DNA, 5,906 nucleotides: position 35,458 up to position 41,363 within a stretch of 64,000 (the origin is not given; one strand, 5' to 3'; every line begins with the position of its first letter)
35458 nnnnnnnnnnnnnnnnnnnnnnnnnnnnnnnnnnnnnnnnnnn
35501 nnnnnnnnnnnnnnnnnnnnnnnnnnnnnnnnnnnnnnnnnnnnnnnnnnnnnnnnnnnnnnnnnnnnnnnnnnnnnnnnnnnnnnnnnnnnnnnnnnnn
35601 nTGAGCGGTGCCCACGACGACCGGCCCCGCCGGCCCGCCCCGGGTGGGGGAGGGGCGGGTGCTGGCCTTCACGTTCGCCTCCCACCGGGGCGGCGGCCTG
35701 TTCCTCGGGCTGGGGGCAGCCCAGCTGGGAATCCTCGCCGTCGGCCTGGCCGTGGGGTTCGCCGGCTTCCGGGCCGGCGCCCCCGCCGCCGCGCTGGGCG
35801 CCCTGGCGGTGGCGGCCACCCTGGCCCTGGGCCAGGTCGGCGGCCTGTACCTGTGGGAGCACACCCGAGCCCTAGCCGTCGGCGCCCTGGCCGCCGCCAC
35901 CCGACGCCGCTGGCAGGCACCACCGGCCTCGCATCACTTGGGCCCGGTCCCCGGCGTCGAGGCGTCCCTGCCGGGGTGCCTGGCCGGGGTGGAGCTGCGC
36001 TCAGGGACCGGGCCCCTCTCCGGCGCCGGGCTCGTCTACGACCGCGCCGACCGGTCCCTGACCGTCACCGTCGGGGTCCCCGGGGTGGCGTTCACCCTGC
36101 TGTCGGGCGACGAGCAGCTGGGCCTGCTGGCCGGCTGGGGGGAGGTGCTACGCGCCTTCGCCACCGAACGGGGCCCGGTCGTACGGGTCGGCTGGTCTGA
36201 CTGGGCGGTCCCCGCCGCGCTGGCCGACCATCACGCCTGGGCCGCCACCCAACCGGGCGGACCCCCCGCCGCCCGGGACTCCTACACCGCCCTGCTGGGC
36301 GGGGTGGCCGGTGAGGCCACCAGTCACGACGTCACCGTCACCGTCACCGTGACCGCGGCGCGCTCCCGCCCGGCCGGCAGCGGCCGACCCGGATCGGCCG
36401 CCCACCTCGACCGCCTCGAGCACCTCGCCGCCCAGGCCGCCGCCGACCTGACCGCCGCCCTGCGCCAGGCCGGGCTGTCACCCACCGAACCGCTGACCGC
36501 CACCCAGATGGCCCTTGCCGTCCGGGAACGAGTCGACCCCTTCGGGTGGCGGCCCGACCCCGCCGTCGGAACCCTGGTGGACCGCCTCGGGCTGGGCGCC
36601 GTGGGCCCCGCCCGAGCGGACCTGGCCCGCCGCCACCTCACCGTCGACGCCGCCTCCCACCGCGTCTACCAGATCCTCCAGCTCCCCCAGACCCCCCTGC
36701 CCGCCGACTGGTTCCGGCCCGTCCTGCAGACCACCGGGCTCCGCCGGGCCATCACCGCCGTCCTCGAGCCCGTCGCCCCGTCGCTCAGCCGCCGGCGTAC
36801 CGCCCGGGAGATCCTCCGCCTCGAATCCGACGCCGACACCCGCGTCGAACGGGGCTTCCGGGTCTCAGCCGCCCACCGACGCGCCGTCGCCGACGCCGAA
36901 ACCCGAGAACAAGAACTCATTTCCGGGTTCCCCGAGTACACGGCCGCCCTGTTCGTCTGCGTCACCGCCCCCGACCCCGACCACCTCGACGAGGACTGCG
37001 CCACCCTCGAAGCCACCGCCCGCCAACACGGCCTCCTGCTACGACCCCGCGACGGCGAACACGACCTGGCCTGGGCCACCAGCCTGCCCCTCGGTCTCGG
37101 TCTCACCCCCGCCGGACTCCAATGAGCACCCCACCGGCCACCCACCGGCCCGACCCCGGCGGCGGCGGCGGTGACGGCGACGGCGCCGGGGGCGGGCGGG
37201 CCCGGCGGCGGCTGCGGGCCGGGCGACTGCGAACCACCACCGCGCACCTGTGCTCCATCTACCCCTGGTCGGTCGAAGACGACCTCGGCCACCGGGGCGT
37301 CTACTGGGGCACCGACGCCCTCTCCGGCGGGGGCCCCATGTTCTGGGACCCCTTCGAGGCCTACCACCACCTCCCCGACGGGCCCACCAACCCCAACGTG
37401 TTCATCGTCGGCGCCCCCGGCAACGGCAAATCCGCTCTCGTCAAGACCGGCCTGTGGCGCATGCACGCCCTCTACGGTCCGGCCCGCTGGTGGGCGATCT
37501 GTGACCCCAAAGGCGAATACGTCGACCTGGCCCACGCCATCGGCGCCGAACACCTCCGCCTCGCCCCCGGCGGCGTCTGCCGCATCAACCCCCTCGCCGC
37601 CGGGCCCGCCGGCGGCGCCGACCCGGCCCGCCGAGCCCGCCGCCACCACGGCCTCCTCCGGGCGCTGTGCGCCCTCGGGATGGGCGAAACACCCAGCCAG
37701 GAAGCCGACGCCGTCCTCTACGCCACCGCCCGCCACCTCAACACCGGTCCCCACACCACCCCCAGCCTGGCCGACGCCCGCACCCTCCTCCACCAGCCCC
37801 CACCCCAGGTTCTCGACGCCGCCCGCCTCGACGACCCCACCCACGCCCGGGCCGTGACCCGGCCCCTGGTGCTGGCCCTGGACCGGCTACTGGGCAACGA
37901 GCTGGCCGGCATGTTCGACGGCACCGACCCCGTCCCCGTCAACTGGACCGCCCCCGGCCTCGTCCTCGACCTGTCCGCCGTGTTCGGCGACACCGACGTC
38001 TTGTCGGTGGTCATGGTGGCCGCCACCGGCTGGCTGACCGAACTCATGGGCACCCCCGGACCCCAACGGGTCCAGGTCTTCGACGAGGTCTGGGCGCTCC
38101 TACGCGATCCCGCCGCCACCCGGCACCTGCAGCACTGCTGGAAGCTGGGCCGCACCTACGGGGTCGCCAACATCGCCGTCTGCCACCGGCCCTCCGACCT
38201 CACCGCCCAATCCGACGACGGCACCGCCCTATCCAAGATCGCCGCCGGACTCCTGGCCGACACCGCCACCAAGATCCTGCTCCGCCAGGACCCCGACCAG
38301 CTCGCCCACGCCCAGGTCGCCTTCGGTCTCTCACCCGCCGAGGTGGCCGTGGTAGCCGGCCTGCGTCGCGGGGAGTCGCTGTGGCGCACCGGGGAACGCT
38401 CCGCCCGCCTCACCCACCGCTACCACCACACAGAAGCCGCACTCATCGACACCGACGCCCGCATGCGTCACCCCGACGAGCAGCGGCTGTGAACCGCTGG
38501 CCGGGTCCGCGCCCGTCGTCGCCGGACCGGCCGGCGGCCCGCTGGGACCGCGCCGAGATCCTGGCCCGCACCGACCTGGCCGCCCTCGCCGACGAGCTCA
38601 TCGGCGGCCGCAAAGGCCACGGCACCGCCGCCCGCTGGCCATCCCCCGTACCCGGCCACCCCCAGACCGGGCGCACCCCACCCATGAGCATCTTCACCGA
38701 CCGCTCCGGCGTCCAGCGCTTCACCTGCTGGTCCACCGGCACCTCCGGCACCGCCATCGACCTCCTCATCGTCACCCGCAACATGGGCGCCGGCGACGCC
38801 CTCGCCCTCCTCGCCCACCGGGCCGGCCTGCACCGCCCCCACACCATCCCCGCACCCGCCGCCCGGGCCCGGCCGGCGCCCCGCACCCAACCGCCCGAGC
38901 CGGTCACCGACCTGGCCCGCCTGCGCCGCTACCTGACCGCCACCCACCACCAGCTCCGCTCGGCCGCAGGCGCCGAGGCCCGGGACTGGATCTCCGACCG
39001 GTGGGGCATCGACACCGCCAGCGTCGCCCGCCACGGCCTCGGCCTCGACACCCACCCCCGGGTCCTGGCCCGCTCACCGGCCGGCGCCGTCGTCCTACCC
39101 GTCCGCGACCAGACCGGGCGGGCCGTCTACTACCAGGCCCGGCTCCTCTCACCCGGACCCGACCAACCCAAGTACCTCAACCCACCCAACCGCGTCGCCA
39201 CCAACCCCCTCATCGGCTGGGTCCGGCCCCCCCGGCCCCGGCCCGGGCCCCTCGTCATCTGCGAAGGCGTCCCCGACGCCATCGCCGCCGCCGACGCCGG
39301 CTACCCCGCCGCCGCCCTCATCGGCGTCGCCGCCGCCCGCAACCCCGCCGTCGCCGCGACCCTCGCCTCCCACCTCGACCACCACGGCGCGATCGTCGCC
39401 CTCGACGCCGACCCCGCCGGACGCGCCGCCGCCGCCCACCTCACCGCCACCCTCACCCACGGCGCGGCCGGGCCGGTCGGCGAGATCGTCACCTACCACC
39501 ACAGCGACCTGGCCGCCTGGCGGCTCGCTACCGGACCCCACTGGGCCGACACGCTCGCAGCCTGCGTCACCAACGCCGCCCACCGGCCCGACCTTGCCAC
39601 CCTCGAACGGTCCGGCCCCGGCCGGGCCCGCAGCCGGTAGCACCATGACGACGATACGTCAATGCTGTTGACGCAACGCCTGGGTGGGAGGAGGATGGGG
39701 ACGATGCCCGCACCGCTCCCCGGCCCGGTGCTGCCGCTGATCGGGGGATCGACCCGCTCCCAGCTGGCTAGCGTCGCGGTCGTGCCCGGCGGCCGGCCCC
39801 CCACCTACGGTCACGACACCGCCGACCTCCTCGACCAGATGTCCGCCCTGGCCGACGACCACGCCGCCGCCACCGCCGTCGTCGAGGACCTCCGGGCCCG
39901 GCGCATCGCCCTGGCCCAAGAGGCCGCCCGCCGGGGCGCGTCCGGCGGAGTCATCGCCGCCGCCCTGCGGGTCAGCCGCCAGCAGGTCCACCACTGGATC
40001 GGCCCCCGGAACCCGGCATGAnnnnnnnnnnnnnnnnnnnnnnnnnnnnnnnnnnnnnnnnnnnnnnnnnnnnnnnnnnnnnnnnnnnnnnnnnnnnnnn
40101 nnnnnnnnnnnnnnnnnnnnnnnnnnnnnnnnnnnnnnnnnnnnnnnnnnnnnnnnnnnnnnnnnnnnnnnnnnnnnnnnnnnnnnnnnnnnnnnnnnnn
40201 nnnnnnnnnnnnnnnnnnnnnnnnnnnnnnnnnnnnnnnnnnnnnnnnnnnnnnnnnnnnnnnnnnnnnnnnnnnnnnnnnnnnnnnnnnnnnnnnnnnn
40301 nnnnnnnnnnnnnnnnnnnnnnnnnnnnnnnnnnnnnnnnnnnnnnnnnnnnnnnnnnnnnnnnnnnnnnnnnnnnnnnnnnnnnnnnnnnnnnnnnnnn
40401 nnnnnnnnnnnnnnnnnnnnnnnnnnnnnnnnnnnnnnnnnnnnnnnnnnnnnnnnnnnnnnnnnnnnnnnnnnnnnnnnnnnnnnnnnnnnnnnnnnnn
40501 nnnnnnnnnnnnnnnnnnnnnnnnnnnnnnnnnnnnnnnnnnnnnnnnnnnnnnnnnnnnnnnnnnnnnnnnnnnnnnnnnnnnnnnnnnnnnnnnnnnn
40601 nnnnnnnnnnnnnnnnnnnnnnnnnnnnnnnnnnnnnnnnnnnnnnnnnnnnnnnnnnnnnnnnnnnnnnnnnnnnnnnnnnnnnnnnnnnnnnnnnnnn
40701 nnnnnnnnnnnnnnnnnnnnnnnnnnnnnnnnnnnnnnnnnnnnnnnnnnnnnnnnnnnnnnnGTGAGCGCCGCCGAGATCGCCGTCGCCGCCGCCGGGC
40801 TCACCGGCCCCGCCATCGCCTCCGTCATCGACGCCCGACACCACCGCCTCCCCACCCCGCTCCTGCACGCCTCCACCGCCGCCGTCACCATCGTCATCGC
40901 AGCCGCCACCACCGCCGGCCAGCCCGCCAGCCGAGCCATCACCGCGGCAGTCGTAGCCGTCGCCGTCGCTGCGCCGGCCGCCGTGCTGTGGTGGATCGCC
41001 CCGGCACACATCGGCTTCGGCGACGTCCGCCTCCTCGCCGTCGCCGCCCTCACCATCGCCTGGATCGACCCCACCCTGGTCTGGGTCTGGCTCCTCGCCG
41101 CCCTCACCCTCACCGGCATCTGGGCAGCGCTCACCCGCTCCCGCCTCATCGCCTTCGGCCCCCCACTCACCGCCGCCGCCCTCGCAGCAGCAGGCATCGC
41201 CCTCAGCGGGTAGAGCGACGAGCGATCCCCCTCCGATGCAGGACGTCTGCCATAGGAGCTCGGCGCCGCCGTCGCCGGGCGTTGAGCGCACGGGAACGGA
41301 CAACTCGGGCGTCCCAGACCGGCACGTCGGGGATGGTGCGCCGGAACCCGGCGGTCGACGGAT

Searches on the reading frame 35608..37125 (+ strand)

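Call 23: search_protein_families(library=pfam, proteins=[window:35608-37125:+], max_evalue=0.01)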
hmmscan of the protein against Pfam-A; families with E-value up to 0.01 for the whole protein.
window:35608-37125:+ (505 aa): 0 families

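Call 48: search_protein_families(library=ncbifam, proteins=[window:35608-37125:+], max_evalue=1)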
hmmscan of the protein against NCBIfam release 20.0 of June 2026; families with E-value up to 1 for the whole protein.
window:35608-37125:+ (505 aa): 3 families
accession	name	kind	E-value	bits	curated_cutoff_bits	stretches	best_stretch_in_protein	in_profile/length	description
NF042935.1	SCO6880_fam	subfamily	5.1e-55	187.3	60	1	26-497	8-477/477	SCO6880 family protein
NF045971.1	conju_CD1110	equivalog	0.15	10.2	325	1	445-497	311-363/752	VirB4-like conjugal transfer ATPase, CD1110 family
TIGR02746.1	TraC-F-type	equivalog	0.22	9.3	567.05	1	423-495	295-367/800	type IV secretion system protein TraC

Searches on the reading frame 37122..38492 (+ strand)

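Call 23: search_protein_families(library=pfam, proteins=[window:37122-38492:+], max_evalue=0.01)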
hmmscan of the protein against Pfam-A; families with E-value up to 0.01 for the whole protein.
window:37122-38492:+ (456 aa): 1 family
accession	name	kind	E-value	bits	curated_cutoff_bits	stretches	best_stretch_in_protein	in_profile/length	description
PF12846.13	AAA_10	-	3e-05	23.7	27.5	0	89-135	20-63/362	AAA-like domain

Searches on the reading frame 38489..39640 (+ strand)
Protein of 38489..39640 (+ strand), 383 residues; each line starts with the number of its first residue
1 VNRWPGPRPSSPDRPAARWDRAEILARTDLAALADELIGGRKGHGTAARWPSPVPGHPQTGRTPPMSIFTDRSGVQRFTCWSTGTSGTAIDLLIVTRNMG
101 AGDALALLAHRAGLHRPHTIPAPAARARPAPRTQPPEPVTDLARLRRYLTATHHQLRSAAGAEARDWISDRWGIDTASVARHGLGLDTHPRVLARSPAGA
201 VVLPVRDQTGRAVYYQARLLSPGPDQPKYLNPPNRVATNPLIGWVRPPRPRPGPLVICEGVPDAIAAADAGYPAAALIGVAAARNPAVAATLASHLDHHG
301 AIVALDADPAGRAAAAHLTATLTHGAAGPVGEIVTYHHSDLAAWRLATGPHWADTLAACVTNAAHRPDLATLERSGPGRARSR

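Call 23: search_protein_families(library=pfam, proteins=[window:38489-39640:+], max_evalue=0.01)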
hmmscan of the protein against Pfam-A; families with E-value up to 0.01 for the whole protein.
window:38489-39640:+ (383 aa): 4 families
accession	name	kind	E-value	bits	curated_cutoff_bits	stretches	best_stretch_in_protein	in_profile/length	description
PF13155.12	Toprim_2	-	3e-07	31.2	22.1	1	256-323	1-67/88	Toprim-like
PF08275.17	DNAG_N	-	0.00081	19.9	26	0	201-234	79-111/128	DNA primase catalytic core, N-terminal domain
PF01751.28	Toprim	-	0.0021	18.6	23.1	1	255-320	2-78/96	Toprim domain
PF13662.12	Toprim_4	-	0.0041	17.8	25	1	255-322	3-74/85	Toprim domain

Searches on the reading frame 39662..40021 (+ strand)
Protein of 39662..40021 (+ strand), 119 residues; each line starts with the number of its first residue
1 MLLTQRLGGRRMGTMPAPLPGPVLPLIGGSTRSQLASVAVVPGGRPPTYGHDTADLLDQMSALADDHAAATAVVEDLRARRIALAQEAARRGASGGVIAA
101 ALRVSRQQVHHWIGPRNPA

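Call 71: search_protein_families(library=pfam, proteins=[window:39662-40021:+], max_evalue=0.01)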
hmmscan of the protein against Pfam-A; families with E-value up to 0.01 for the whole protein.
window:39662-40021:+ (119 aa): 2 families
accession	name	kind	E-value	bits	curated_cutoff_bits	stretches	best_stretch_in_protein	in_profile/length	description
PF13384.12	HTH_23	-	0.00019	21.6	24.6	1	78-113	3-38/50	Homeodomain-like domain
PF13518.12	HTH_28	-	0.0015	19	25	1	80-113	1-33/52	Helix-turn-helix domain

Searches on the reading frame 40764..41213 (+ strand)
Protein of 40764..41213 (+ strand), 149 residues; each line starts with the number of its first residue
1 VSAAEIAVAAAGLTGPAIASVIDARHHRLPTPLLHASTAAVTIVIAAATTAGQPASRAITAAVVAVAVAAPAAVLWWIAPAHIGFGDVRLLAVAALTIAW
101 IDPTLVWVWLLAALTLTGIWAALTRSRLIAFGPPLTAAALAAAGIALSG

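Call 71: search_protein_families(library=pfam, proteins=[window:40764-41213:+], max_evalue=0.01)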
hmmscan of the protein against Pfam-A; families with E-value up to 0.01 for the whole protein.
window:40764-41213:+ (149 aa): 1 family
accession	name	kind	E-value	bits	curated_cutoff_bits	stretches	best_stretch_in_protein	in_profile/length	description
PF01478.23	Peptidase_A24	-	1.2e-07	32.6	26.5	1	17-120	8-102/104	Type IV leader peptidase family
